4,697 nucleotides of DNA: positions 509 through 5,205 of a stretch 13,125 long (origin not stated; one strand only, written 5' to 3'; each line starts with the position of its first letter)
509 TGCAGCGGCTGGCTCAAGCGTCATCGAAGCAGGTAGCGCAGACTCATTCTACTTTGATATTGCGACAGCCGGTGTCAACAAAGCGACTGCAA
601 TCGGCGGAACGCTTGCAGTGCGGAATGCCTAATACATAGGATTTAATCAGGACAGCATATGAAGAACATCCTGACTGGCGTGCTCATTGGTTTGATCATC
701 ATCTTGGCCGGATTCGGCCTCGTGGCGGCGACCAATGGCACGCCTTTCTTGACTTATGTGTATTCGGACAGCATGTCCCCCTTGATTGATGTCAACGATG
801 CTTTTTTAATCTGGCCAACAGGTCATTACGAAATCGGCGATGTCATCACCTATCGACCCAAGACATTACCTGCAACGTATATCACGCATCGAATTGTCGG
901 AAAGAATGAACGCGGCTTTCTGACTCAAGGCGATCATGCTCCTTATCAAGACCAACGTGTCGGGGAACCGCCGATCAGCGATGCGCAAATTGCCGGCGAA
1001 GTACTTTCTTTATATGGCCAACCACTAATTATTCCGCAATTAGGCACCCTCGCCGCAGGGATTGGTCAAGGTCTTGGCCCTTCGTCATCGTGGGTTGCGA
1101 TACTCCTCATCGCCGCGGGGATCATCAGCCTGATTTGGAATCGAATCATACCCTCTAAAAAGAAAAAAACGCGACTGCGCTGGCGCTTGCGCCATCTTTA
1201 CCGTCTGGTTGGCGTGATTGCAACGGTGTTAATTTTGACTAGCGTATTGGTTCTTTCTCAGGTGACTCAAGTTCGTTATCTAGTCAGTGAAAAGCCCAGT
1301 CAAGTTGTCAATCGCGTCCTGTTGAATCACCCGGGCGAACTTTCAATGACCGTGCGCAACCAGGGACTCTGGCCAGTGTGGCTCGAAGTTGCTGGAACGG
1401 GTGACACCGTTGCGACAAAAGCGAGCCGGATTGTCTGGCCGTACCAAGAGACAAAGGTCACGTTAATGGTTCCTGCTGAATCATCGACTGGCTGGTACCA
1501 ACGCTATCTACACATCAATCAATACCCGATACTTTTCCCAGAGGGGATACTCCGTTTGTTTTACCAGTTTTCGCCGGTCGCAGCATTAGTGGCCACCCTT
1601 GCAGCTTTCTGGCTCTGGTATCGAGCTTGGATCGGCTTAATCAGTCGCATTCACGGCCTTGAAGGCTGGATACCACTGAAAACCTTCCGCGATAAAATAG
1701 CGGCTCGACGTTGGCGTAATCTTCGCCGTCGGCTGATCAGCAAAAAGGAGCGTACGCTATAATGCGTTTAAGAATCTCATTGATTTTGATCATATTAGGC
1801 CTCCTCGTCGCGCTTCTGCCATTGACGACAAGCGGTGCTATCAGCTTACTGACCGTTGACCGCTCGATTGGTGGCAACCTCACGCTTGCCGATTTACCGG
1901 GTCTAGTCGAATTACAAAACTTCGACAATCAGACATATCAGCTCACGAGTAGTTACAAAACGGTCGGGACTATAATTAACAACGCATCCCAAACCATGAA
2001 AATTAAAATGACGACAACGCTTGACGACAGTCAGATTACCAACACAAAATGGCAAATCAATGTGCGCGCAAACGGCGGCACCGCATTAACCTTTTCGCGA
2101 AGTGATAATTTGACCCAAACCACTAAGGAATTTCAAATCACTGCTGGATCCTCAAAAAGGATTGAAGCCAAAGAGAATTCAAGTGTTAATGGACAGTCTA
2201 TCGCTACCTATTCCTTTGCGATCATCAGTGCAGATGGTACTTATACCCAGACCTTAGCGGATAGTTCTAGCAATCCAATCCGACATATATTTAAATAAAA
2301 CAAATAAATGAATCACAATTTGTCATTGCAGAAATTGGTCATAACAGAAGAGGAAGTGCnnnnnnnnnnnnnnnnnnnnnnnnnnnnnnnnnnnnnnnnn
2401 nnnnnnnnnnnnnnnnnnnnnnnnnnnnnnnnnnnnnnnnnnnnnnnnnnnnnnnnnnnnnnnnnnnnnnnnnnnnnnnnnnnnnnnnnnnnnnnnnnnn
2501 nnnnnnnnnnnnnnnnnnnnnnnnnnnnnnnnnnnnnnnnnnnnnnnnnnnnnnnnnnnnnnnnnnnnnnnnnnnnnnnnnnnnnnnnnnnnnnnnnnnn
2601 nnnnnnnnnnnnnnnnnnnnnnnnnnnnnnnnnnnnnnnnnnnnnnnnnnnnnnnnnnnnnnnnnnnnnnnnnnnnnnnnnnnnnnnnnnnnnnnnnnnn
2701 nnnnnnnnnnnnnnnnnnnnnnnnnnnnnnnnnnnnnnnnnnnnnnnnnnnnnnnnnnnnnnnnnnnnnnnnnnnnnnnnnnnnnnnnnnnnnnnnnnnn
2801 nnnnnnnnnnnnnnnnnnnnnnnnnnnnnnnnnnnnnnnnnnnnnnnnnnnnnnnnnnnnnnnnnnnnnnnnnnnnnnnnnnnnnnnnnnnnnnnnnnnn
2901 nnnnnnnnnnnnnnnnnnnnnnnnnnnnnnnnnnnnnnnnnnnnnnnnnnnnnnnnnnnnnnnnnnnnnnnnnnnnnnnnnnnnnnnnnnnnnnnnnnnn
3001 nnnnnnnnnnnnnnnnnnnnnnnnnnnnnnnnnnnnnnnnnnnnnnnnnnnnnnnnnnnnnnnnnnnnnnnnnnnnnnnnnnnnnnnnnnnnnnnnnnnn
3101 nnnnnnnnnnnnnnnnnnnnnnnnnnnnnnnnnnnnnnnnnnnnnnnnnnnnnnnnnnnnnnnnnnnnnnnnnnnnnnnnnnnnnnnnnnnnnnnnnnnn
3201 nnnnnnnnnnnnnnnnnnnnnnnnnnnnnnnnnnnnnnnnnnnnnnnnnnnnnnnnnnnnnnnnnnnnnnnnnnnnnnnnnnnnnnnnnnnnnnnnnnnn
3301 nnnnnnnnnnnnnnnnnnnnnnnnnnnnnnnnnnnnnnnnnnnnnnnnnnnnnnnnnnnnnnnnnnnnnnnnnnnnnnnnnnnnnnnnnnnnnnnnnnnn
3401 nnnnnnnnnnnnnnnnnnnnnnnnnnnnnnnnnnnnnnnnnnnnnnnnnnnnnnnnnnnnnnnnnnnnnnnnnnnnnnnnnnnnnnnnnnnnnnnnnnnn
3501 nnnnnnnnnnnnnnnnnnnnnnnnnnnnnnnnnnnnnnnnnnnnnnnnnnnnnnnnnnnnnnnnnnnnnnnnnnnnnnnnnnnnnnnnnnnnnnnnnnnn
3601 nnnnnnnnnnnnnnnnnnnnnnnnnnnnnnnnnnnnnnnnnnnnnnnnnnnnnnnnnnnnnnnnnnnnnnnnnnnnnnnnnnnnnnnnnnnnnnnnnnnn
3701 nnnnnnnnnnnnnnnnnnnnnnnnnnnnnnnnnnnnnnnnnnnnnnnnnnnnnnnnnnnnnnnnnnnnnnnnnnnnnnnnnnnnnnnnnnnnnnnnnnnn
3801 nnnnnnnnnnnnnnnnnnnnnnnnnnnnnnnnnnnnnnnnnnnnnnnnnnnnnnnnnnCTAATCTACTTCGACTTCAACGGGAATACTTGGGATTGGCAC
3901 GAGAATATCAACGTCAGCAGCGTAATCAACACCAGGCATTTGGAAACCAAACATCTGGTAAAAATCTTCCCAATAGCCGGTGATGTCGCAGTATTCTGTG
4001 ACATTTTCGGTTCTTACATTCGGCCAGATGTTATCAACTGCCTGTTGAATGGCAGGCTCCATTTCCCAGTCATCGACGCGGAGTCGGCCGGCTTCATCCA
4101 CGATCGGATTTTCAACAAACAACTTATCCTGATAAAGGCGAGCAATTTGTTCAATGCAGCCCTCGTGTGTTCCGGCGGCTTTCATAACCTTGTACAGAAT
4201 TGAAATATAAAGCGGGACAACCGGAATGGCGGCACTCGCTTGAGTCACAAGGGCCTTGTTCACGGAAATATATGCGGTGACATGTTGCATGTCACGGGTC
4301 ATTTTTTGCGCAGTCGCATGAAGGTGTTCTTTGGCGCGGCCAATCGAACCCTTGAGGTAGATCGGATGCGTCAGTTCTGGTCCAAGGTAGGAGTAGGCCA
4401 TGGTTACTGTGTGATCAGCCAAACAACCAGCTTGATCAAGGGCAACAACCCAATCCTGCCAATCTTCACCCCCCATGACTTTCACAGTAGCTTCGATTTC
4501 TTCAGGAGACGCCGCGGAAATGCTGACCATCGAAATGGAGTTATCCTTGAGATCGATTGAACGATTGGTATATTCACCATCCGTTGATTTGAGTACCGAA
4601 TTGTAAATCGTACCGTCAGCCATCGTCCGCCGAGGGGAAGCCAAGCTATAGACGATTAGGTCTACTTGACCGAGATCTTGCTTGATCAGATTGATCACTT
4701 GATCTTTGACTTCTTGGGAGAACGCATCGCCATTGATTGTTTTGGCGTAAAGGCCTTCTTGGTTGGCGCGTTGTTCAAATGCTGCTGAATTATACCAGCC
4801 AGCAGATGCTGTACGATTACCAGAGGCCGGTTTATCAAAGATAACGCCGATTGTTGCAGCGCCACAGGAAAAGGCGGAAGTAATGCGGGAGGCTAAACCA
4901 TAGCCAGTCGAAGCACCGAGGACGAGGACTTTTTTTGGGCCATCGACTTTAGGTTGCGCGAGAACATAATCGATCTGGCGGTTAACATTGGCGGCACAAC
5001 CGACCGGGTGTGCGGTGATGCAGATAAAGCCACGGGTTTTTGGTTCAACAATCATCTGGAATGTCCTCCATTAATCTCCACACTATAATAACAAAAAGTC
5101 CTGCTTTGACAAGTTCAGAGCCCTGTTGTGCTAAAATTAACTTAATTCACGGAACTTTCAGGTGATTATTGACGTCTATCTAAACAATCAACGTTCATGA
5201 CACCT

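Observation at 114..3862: Uncharacterised SipW-centred four-gene module resembling a TasA/TapA/SipW extracellular fibre operon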

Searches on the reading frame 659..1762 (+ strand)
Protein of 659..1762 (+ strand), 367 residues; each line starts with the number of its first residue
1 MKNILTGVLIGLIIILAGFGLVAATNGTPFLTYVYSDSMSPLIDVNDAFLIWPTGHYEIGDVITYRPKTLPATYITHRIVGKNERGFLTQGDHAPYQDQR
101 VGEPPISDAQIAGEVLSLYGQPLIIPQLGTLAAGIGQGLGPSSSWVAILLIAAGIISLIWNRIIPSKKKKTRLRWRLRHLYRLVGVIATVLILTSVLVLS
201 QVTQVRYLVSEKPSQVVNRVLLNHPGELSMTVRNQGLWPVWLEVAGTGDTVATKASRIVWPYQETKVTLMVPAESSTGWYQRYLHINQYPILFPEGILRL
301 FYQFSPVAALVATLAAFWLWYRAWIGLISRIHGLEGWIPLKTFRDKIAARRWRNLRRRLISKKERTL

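Call 3: search_protein_families(library=pfam, proteins=[window:659-1762:+], max_evalue=1)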
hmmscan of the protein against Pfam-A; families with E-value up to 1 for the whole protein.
window:659-1762:+ (367 aa): 4 families
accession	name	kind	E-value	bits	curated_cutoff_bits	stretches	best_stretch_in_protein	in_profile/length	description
PF24961.1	NfeD_membrane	-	0.14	12.6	26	1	124-166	28-70/119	NfeD integral membrane domain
PF23959.1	DUF7288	-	0.15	12.9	27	1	181-217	5-41/184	Family of unknown function (DUF7288)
PF01782.24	RimM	-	0.18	12.5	23.5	1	325-350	2-27/84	RimM N-terminal domain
PF18920.5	DUF5671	-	0.22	11.9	28.4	1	133-203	39-106/132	Domain of unknown function (DUF5671)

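Call 4: search_protein_families(library=ncbifam, proteins=[window:659-1762:+], max_evalue=1)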
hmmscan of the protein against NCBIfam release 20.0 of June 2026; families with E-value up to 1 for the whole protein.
window:659-1762:+ (367 aa): 4 families
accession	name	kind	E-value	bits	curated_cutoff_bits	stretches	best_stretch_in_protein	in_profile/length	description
TIGR02228.1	sigpep_I_arch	equivalog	1.1e-16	61.1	51.85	1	2-116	4-119/158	signal peptidase I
TIGR02754.1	sod_Ni_protease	equivalog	0.00097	19.6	63.25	1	34-115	3-88/90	nickel-type superoxide dismutase maturation protease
TIGR02227.1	sigpep_I_bact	equivalog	0.0025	17.7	47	1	20-104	11-99/162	signal peptidase I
NF052226.1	SCO2102SporReg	equivalog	0.065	13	350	1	147-199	4-54/325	SCO2102 family sporulation regulator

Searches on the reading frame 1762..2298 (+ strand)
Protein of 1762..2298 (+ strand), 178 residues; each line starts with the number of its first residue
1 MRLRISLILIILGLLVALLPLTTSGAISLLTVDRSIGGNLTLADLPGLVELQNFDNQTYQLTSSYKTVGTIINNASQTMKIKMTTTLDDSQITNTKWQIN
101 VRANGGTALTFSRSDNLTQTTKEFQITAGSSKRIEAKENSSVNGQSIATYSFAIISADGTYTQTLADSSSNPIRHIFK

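Call 3: search_protein_families(library=pfam, proteins=[window:1762-2298:+], max_evalue=1)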
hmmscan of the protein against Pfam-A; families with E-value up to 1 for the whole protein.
window:1762-2298:+ (178 aa): 1 family
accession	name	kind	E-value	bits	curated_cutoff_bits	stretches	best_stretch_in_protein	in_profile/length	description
PF06280.18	fn3_5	-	0.26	12.4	27.6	1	50-111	15-76/112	Fn3-like domain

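Call 4: search_protein_families(library=ncbifam, proteins=[window:1762-2298:+], max_evalue=1)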
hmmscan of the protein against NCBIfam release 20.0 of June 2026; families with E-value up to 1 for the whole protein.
window:1762-2298:+ (178 aa): 0 families

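Call 8: search_solved_structures(query=window:1762-2298:+, max_evalue=10)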
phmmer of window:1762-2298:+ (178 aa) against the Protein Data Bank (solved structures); distinct sequences matched with E-value up to 10: 2.
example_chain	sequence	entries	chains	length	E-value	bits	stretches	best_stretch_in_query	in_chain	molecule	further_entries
9jic_S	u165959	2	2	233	1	12.4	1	106-170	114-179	scFv16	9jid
1egz_A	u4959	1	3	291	1.3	12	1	75-124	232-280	ENDOGLUCANASE Z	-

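Call 23: find_homologous_proteins(query=window:1762-2295:+, max_evalue=0.01)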
Query window:1762-2295:+ (178 aa): 1 proteins with E <= 0.01 among 287 candidates.
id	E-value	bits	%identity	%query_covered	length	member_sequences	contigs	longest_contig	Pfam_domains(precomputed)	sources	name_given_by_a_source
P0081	5.1e-104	362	100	100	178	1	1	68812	-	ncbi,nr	ncbi:MAG: hypothetical protein PHC86_05195 [Eubacteriales bacterium]|nr:hypothetical protein [Eubact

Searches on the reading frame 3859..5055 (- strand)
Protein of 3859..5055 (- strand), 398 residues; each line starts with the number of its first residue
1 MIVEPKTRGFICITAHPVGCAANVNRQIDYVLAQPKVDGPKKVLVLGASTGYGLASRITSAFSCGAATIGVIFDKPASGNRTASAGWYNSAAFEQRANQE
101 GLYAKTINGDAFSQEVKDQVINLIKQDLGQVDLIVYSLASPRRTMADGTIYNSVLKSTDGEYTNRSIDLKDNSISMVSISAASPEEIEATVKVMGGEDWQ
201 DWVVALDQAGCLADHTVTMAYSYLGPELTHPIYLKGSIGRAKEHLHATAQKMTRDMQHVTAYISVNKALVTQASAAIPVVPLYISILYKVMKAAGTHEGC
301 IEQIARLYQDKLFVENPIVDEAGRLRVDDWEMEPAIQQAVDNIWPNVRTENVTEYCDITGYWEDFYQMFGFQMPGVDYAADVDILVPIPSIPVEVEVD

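Call 74: search_protein_families(library=pfam, proteins=[window:3859-5055:-], max_evalue=0.001)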
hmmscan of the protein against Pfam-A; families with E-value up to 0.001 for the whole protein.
window:3859-5055:- (398 aa): 3 families
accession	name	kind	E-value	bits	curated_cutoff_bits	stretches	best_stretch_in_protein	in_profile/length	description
PF12241.14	Enoyl_reductase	-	2.3e-106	354.9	22.1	1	81-313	1-236/236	Trans-2-enoyl-CoA reductase catalytic region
PF12242.14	Eno-Rase_NADH_b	-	3.5e-36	123.3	23.4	1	2-78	1-78/79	NAD(P)H binding domain of trans-2-enoyl-CoA reductase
PF07055.18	Eno-Rase_FAD_bd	-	6.8e-29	100.5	25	1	319-382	1-64/64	Enoyl reductase FAD binding domain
